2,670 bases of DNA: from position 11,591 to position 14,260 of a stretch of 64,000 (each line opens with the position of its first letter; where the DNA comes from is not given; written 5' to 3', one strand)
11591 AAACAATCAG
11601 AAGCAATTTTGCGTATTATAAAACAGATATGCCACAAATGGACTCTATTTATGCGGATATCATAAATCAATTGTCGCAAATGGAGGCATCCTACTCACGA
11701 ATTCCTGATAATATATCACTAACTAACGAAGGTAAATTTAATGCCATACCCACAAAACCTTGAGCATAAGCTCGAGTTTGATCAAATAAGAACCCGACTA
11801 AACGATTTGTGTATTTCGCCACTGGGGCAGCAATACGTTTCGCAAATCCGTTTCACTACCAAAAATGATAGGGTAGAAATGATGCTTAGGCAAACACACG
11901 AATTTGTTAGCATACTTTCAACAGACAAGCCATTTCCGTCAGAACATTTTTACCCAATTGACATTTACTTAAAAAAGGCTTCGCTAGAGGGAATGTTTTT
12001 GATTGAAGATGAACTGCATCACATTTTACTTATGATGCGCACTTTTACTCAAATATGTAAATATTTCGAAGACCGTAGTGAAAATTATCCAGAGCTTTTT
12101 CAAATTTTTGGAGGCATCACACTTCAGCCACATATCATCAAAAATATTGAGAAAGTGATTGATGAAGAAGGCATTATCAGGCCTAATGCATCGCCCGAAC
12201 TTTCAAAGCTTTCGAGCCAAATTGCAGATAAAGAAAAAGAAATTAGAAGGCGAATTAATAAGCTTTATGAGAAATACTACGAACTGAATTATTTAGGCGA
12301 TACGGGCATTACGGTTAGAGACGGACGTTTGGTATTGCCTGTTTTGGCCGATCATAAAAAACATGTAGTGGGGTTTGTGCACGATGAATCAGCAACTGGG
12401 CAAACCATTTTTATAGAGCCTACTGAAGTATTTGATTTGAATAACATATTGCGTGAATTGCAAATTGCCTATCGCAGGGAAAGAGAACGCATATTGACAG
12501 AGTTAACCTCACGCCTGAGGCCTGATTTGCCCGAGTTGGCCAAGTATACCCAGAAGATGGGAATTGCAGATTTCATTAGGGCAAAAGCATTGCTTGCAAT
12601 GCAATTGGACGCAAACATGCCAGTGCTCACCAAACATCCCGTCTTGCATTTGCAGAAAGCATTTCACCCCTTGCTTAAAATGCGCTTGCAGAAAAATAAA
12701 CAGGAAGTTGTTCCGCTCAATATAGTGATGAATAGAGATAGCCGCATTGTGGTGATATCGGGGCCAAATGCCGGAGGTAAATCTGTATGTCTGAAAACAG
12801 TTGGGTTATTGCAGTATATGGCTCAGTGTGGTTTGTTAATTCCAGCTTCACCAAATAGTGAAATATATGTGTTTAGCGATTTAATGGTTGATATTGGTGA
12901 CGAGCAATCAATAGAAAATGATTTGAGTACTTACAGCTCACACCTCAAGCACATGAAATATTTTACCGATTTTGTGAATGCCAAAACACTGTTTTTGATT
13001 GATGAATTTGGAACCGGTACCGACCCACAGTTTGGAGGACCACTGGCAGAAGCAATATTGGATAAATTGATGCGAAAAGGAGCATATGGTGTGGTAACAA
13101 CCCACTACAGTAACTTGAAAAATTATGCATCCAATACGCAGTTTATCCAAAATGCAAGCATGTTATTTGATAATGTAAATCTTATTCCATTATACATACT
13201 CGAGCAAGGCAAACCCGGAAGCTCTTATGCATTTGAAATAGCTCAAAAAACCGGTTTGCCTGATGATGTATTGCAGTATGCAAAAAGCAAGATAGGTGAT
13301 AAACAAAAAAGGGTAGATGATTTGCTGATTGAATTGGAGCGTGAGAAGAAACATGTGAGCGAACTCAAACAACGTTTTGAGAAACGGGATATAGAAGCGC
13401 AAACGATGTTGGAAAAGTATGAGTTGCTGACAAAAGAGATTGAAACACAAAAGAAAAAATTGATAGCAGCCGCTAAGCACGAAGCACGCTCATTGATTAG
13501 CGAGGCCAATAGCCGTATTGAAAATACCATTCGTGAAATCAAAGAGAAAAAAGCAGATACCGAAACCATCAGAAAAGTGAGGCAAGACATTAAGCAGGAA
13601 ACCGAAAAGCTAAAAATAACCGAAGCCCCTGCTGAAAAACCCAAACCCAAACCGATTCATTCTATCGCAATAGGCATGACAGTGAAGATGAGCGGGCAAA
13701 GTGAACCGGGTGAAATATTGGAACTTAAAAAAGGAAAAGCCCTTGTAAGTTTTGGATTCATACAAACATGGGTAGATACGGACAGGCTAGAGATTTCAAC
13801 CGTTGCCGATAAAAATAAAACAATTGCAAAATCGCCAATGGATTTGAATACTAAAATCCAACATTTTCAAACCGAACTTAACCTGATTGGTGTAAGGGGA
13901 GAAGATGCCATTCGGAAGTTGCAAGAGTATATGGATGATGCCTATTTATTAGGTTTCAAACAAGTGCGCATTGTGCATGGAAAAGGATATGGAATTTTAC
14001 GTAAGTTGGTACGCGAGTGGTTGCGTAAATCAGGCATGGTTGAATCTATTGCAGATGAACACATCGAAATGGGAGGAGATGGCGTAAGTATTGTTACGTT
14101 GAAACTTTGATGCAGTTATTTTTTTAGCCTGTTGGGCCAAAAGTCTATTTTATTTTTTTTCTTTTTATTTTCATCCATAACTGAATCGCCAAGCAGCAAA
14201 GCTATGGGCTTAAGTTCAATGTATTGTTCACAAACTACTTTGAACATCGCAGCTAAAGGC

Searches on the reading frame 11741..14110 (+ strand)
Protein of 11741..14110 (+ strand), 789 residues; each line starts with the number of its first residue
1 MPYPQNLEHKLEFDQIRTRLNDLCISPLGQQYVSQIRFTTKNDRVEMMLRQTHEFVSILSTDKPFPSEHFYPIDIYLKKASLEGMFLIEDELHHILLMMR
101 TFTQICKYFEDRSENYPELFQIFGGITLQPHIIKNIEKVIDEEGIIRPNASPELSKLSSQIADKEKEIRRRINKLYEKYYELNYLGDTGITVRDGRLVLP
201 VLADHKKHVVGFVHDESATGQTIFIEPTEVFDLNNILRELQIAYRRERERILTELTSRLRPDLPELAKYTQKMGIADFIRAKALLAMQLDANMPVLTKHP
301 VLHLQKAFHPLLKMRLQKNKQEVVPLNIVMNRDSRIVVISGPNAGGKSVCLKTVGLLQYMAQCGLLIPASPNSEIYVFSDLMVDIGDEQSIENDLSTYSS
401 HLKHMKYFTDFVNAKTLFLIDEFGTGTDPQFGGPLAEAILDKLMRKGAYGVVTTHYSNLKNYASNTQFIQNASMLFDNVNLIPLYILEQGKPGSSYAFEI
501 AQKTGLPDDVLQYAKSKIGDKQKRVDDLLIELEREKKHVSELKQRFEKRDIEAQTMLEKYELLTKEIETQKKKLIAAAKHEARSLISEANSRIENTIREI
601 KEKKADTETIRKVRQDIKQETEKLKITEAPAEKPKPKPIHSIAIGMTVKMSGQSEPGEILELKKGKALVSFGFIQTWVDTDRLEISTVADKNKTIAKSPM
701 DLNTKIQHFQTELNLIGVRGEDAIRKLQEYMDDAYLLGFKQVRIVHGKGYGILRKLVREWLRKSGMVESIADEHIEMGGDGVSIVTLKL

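Call 79: search_protein_families(library=pfam, proteins=[window:11741-14110:+], max_evalue=0.00001)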
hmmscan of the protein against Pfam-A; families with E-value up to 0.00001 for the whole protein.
window:11741-14110:+ (789 aa): 2 families
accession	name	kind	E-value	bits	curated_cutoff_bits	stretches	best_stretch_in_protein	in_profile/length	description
PF00488.27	MutS_V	-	7.2e-30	104.8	30.2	1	337-517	1-183/188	MutS domain V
PF01713.27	Smr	-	5.8e-23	81.3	25.7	1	713-788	1-77/77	Smr domain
